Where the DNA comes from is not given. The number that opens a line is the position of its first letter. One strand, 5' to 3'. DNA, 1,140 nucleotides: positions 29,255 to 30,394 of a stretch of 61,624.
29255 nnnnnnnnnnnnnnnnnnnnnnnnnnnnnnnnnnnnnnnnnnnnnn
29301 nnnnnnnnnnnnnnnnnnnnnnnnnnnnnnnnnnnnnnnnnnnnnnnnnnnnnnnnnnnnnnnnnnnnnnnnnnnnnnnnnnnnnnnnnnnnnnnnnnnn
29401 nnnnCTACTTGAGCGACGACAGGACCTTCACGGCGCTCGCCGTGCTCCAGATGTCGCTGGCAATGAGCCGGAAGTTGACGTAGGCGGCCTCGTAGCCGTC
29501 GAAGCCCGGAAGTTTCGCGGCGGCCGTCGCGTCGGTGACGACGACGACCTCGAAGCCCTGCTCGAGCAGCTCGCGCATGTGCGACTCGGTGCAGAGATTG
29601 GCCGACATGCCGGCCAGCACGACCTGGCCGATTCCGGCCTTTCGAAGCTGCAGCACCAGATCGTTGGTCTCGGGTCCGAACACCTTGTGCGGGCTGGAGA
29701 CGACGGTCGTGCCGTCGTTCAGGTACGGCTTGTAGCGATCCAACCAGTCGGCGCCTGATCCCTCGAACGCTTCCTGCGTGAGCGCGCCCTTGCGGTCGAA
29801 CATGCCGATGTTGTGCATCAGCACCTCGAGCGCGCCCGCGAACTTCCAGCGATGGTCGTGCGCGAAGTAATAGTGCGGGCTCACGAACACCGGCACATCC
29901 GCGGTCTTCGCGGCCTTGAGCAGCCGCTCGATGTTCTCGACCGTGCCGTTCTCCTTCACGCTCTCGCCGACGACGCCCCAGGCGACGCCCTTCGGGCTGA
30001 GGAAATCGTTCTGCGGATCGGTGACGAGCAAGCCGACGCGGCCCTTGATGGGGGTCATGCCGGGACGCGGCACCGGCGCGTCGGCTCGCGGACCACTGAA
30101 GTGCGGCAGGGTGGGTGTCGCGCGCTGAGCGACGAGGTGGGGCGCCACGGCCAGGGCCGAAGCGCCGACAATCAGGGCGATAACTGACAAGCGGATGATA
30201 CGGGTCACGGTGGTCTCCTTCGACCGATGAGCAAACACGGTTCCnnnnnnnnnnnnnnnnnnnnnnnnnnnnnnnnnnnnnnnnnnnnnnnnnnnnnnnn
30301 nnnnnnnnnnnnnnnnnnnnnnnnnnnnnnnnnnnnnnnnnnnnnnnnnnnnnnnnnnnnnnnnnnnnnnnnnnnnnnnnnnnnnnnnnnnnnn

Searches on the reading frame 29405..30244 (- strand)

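Call 37: search_protein_families(library=pfam, proteins=[window:29405-30244:-])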
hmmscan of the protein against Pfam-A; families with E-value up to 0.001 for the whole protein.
window:29405-30244:- (279 aa): 1 family
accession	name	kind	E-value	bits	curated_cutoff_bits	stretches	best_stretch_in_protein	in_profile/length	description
PF00857.26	Isochorismatase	-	5e-28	98.8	27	1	72-264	3-169/175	Isochorismatase domain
